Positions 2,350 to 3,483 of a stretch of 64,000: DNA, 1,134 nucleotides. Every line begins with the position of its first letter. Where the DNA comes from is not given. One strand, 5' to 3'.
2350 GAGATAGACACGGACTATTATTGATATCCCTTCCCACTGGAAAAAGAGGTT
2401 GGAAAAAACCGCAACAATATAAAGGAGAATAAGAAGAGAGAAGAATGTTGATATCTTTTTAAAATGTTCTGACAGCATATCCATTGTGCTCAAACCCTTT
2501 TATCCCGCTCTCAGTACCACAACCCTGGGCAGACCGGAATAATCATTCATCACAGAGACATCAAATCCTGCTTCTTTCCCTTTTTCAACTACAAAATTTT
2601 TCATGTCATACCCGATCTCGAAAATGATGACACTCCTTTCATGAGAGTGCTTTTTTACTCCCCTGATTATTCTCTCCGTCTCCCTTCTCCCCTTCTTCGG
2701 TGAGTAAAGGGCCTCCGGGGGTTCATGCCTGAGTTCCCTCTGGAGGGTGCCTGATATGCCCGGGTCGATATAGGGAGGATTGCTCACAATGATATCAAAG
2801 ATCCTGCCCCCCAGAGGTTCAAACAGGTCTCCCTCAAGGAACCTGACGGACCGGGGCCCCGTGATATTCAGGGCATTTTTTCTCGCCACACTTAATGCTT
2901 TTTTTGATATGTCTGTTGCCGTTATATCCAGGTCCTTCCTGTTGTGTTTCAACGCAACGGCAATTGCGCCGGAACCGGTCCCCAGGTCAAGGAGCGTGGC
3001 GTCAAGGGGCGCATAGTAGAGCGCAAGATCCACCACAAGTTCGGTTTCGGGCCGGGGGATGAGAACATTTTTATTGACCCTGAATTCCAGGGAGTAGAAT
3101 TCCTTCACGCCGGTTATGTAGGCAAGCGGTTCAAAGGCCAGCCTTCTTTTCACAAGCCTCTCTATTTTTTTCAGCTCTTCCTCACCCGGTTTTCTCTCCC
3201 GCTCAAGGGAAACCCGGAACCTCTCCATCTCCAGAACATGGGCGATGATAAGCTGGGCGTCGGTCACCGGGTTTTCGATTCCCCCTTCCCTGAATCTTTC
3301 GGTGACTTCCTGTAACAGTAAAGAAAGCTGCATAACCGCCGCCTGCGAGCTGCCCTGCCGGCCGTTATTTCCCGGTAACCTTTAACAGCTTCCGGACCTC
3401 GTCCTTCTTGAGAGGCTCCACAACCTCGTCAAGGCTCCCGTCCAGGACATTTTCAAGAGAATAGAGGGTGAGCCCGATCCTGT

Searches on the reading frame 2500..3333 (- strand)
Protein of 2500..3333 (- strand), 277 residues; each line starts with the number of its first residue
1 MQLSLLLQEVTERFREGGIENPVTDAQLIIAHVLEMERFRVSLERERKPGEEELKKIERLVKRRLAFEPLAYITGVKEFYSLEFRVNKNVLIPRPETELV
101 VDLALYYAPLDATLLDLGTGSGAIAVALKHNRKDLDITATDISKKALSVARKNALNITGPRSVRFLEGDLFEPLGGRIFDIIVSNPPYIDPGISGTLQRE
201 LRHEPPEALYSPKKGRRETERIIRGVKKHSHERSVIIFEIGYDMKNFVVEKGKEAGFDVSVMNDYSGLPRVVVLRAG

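Call 38: find_encoding_contigs(protein=window:2500-3333:-, flank=10000, max_places=6)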
Protein window:2500-3333:- (277 aa): 3 contigs read that carry it; 2 places shown.
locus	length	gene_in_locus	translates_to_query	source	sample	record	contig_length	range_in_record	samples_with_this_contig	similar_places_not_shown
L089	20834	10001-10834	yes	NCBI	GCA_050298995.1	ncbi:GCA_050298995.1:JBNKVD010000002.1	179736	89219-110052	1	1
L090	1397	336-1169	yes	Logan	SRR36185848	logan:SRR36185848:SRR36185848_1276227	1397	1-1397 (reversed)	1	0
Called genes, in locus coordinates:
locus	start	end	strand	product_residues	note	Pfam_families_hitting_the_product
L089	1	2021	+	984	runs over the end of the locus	PF04879:Molybdop_Fe4S4, PF00384:Molybdopterin, PF01568:Molydop_binding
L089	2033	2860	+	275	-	PF00037:Fer4 (faint), PF12797:Fer4_2 (faint), PF12837:Fer4_6 (faint), PF13183:Fer4_8 (faint), PF12838:Fer4_7, PF13247:Fer4_11, PF13187:Fer4_9 (weak), PF13237:Fer4_10 (weak)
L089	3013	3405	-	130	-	-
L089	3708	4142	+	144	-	-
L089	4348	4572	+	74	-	-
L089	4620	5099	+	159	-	-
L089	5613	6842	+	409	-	PF07969:Amidohydro_3, PF01979:Amidohydro_1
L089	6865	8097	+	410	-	PF00027:cNMP_binding, PF00515:TPR_1 (faint), PF07719:TPR_2 (faint), PF13174:TPR_6 (faint), PF13424:TPR_12 (faint)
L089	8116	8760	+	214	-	PF00027:cNMP_binding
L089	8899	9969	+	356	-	PF03462:PCRF, PF00472:RF-1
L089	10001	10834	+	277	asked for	PF17827:PrmC_N, PF06325:PrmA (weak), PF05175:MTS, PF13847:Methyltransf_31, PF08241:Methyltransf_11 (weak), PF08242:Methyltransf_12 (weak), PF13649:Methyltransf_25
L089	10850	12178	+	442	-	-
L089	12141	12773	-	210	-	PF00730:HhH-GPD, PF00633:HHH (weak), PF10576:EndIII_4Fe-2S (faint)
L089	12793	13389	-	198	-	PF01725:Ham1p_like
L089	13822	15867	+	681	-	PF13426:PAS_9, PF01590:GAF (weak), PF00512:HisKA, PF14501:HATPase_c_5 (faint), PF02518:HATPase_c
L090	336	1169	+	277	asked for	PF17827:PrmC_N, PF06325:PrmA (weak), PF05175:MTS, PF13847:Methyltransf_31, PF08241:Methyltransf_11 (weak), PF08242:Methyltransf_12 (weak), PF13649:Methyltransf_25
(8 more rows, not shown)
